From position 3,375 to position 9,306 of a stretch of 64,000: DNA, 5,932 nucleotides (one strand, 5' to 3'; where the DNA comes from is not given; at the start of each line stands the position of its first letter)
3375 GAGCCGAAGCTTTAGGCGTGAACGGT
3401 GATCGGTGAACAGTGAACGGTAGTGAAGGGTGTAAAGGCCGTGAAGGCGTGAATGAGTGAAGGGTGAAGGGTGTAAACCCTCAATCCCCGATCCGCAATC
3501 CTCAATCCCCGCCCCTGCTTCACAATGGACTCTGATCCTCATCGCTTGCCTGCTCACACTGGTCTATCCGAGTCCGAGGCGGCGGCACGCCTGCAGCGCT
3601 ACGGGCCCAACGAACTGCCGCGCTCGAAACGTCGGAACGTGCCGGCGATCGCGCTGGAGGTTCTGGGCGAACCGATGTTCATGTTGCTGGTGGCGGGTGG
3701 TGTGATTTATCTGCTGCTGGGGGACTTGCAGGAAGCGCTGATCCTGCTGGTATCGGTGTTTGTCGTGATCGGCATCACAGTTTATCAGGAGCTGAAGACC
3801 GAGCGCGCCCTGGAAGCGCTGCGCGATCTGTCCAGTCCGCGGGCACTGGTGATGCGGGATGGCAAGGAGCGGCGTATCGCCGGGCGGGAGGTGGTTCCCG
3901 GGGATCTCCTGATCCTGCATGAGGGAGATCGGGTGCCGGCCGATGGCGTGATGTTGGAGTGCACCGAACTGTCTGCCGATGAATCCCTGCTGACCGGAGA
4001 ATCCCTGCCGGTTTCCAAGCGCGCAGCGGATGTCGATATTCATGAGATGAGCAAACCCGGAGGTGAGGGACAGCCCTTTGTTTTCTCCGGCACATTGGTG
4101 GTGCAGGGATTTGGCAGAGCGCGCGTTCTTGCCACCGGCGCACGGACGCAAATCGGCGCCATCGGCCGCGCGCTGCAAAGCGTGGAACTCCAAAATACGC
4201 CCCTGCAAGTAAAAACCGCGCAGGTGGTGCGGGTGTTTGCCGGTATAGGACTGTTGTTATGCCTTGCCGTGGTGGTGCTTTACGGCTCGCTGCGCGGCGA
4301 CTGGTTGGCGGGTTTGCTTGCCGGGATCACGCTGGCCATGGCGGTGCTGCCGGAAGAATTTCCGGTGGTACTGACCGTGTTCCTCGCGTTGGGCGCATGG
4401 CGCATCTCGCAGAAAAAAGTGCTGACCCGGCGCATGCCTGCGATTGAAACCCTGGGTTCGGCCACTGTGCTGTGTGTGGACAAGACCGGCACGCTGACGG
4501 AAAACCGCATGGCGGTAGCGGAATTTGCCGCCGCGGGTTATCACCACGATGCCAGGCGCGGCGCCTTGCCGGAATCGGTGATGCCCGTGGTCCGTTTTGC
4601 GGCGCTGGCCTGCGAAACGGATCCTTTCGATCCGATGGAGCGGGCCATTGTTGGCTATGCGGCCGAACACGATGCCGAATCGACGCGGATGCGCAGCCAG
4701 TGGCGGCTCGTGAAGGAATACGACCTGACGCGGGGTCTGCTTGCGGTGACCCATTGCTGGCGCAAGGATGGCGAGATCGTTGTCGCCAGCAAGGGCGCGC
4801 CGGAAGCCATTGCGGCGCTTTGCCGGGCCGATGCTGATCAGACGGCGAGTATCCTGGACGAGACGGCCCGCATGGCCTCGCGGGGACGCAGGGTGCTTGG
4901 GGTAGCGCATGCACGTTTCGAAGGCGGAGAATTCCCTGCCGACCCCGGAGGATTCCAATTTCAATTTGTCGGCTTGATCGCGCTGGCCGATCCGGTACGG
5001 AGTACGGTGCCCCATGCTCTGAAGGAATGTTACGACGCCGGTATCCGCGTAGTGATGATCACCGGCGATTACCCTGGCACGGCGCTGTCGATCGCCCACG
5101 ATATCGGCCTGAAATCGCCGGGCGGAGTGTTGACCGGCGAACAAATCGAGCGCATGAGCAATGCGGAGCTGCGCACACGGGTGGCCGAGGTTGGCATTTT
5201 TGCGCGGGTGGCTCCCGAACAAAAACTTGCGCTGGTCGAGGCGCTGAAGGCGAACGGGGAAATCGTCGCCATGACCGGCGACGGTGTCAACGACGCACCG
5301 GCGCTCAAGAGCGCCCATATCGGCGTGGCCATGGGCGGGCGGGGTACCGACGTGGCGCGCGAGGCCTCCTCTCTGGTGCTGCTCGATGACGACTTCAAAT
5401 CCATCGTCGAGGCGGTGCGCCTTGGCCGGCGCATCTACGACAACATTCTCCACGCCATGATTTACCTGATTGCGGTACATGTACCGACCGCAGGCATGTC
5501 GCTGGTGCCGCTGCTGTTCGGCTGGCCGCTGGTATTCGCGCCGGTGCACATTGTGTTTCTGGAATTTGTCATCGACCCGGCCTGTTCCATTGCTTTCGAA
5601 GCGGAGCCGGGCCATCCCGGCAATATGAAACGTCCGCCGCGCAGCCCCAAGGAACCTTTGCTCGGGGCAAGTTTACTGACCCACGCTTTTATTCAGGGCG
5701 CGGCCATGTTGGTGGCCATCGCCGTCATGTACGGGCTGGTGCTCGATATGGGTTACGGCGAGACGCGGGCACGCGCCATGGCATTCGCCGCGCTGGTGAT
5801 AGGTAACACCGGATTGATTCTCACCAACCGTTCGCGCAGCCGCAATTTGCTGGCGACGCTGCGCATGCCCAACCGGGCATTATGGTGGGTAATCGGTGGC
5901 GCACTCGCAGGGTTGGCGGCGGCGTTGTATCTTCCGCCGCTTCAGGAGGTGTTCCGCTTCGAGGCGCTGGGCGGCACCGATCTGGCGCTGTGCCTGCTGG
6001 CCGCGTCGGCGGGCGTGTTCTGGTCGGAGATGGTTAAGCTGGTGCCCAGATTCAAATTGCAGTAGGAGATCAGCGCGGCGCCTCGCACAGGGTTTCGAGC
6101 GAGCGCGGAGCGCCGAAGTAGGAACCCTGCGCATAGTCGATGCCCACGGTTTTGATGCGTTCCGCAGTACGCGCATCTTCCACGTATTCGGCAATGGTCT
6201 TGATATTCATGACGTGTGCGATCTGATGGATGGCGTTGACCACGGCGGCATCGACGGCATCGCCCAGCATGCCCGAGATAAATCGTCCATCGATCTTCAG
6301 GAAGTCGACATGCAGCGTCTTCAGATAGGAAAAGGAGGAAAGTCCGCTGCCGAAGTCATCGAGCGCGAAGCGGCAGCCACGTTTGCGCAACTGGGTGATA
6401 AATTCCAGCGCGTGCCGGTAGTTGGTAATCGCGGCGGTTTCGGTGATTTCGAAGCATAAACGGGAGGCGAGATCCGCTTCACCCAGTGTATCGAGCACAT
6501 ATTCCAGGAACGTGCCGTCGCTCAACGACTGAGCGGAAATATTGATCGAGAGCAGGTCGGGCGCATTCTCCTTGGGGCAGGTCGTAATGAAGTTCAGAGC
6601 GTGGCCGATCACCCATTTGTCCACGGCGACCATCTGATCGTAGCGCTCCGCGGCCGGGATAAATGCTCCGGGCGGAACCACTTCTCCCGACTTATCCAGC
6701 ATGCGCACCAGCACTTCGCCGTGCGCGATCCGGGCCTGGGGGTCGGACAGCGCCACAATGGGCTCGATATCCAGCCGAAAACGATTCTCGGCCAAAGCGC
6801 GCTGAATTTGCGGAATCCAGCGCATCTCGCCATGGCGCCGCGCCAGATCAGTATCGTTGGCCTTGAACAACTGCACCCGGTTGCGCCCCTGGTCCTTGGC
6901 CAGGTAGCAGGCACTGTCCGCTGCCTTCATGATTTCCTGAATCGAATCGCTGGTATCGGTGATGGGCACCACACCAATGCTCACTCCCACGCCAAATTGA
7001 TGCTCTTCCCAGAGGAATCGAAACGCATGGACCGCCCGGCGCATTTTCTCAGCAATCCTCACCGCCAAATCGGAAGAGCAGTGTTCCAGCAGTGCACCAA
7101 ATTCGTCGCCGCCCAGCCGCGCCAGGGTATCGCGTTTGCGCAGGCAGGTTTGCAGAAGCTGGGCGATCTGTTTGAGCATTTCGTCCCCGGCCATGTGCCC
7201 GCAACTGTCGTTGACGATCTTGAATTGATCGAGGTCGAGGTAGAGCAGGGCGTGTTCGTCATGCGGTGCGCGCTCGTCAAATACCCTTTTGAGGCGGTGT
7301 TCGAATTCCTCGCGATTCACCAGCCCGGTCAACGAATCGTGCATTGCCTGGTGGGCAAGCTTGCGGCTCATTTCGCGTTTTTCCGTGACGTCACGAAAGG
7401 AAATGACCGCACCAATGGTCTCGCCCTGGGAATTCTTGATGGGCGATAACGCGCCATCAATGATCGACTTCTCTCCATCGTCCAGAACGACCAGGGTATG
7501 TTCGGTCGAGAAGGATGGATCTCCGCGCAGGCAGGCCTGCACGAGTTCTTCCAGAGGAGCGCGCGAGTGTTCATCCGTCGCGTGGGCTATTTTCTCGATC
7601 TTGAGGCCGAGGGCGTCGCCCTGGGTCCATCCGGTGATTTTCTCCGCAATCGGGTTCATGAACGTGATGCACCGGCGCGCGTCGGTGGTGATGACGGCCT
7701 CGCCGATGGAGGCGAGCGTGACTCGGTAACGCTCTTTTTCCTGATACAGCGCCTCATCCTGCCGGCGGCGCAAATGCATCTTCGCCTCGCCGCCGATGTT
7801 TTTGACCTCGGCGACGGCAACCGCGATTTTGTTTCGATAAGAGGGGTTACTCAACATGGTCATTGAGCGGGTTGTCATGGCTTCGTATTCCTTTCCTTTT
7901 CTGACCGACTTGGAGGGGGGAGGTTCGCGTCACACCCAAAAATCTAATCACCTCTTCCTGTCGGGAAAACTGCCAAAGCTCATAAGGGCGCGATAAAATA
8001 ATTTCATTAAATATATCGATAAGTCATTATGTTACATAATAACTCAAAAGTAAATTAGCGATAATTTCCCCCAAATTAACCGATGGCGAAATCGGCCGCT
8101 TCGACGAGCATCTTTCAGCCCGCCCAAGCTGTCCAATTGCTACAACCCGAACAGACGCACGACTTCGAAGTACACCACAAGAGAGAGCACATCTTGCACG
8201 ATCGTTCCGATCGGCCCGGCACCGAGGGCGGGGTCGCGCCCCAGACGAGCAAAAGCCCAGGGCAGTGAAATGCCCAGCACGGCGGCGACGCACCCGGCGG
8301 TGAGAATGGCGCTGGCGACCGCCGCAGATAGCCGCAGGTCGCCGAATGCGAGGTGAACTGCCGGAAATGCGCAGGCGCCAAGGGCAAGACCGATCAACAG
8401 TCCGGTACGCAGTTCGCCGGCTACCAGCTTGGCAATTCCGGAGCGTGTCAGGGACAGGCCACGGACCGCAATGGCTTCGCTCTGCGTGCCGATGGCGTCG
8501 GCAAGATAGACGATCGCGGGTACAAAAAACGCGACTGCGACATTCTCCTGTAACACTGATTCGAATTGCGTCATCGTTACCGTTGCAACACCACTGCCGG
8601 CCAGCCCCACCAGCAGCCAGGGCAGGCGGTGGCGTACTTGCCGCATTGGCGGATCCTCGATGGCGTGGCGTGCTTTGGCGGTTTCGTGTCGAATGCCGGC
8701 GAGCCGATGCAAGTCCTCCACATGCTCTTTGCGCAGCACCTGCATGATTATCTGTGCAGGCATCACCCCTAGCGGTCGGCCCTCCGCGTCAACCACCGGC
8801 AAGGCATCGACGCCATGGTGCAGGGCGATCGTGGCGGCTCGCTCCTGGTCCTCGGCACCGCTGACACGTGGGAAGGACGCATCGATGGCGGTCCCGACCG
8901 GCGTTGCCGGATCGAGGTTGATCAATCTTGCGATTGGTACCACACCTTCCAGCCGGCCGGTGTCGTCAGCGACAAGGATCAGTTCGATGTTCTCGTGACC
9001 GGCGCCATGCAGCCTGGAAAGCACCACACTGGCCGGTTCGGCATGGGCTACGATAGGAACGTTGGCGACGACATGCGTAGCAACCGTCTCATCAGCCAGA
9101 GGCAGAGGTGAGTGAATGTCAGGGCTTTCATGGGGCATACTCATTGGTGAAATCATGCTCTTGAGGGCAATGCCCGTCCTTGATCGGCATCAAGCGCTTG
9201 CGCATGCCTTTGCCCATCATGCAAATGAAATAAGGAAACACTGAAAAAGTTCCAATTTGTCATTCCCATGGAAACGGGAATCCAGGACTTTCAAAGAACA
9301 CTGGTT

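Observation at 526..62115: Eighteen intergenic TTGAY-N4-RTCAA (FNR/Anr/Dnr-type) boxes tie almost every operon of the window into one low-oxygen regulon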

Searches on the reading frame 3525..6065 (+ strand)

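Call 7: search_protein_families(library=pfam, proteins=[window:3525-6065:+])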
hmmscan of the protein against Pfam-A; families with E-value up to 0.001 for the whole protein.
window:3525-6065:+ (846 aa): 6 families
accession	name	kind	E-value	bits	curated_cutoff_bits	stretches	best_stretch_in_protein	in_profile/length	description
PF00122.25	E1-E2_ATPase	-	1e-43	149.4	28.1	1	102-297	2-181/181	E1-E2 ATPase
PF00689.26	Cation_ATPase_C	-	6e-40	137.3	27.3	1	668-840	1-175/175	Cation transporting ATPase, C-terminus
PF00702.32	Hydrolase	-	8.6e-19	69.1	26.4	1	315-598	3-191/191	haloacid dehalogenase-like hydrolase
PF00690.31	Cation_ATPase_N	-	1.8e-11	44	20.4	1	11-61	18-68/69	Cation transporter/ATPase, N-terminus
PF08282.18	Hydrolase_3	-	8.1e-06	26.2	20.9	0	569-629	194-253/255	haloacid dehalogenase-like hydrolase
PF13246.12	Cation_ATPase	-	0.001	19.5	21.7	0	369-434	22-89/91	Cation transport ATPase (P-type)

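Call 46: search_protein_families(library=ncbifam, proteins=[window:3525-6065:+], max_evalue=0.001)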
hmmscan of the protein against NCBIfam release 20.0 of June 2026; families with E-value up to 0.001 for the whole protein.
window:3525-6065:+ (846 aa): 21 families
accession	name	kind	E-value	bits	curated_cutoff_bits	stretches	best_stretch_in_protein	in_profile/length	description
TIGR01522.1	ATPase-IIA2_Ca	equivalog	1.5e-154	516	798.3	1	11-841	21-850/854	calcium-transporting P-type ATPase, PMR1-type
TIGR01116.1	ATPase-IIA1_Ca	equivalog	9.6e-122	407.6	703.4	2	478-842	454-799/799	calcium-translocating P-type ATPase, SERCA-type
TIGR01647.1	ATPase-IIIA_H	equivalog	2.1e-115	386.7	615.5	1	13-686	1-640/755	plasma-membrane proton-efflux P-type ATPase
TIGR01523.1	ATPase-IID_K-Na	equivalog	5.5e-105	352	645.05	3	369-737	459-860/997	potassium/sodium efflux P-type ATPase, fungal-type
TIGR01106.1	ATPase-IIC_X-K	subfamily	4.6e-104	349.2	946.1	3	11-334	34-365/997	Na,H/K antiporter P-type ATPase subunit alpha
TIGR01517.1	ATPase-IIB_Ca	equivalog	7.5e-101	338.7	507.05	1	11-732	53-780/882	calcium-translocating P-type ATPase, PMCA-type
TIGR01524.1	ATPase-IIIB_Mg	equivalog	1.7e-98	330.6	610.75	1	11-644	31-667/867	magnesium-translocating P-type ATPase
TIGR01494.1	ATPase_P-type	subfamily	2.6e-85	286.7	62.3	4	554-667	361-468/478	HAD-IC family P-type ATPase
NF011702.0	PRK15122.1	subfamily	1.9e-84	284.3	975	1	11-644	47-706/907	magnesium-translocating P-type ATPase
TIGR01525.1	ATPase-IB_hvy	subfamily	3.2e-68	231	346.25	2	53-529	3-426/560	heavy metal translocating P-type ATPase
TIGR01657.1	P-ATPase-V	hypoth_equivalog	2e-67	227.6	618.25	3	11-333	137-468/1055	ATP13A2 family polyamine export P-type ATPase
TIGR01512.1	ATPase-IB2_Cd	subfamily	4.1e-49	167.6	313.5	3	555-662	362-470/494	cadmium family heavy metal-translocating P-type ATPase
TIGR01511.1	ATPase-IB1_Cu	subfamily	9e-49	166.7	397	3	554-663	404-514/542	copper-translocating P-type ATPase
NF008262.1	PRK11033.1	equivalog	2.7e-44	151.8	1005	2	62-557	189-626/731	zinc/cadmium/mercury/lead-transporting ATPase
TIGR01497.1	kdpB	equivalog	9.5e-39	133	527.9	2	108-529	109-485/675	potassium-transporting ATPase subunit KdpB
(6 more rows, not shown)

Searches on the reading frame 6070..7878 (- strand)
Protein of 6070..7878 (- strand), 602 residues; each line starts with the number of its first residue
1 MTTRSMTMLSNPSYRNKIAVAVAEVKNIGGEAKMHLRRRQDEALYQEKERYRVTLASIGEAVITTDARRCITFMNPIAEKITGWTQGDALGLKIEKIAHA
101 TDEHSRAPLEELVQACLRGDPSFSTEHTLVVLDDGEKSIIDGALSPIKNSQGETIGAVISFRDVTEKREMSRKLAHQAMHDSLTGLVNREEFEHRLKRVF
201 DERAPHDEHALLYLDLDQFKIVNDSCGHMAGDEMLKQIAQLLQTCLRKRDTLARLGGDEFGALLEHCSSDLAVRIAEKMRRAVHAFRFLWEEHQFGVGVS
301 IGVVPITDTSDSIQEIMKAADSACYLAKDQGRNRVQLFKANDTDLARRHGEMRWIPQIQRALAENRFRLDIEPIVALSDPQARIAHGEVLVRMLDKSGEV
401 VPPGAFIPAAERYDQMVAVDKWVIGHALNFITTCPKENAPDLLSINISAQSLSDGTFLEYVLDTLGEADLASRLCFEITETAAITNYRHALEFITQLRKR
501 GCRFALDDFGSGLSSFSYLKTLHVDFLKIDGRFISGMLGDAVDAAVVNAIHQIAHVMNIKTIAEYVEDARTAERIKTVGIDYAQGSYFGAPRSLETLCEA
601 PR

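Call 7: search_protein_families(library=pfam, proteins=[window:6070-7878:-])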
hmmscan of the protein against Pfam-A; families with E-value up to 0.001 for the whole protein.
window:6070-7878:- (602 aa): 5 families
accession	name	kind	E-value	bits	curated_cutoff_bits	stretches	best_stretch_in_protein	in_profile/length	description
PF00563.25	EAL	-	1.3e-61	208.4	31.3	1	357-591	3-236/236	EAL domain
PF00990.26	GGDEF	-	4.4e-46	157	23.8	1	178-334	1-161/161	Diguanylate cyclase, GGDEF domain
PF08448.16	PAS_4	-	1.2e-13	51.7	23.1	1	56-169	2-110/110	PAS fold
PF00989.32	PAS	-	1.4e-12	48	22.6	1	49-164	1-113/113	PAS fold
PF13426.13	PAS_9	-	7.2e-08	33.1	27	1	60-166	2-103/103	PAS domain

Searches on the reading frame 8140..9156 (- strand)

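Call 7: search_protein_families(library=pfam, proteins=[window:8140-9156:-])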
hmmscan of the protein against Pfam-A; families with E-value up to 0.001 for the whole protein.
window:8140-9156:- (338 aa): 2 families
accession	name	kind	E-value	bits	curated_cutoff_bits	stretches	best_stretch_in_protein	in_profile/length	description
PF01769.21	MgtE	-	1.5e-19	70.9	27.6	1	212-330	1-123/125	Divalent cation transporter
PF00571.33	CBS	-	2.2e-06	28.4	24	0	99-132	13-46/57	CBS domain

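Call 46: search_protein_families(library=ncbifam, proteins=[window:8140-9144:-], max_evalue=0.001)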
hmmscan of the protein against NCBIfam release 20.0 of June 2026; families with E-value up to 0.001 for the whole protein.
window:8140-9144:- (334 aa): 1 family
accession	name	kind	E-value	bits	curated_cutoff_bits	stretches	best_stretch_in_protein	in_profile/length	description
TIGR00400.1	mgtE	equivalog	3.6e-46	157.8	232.75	1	49-331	163-445/450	magnesium transporter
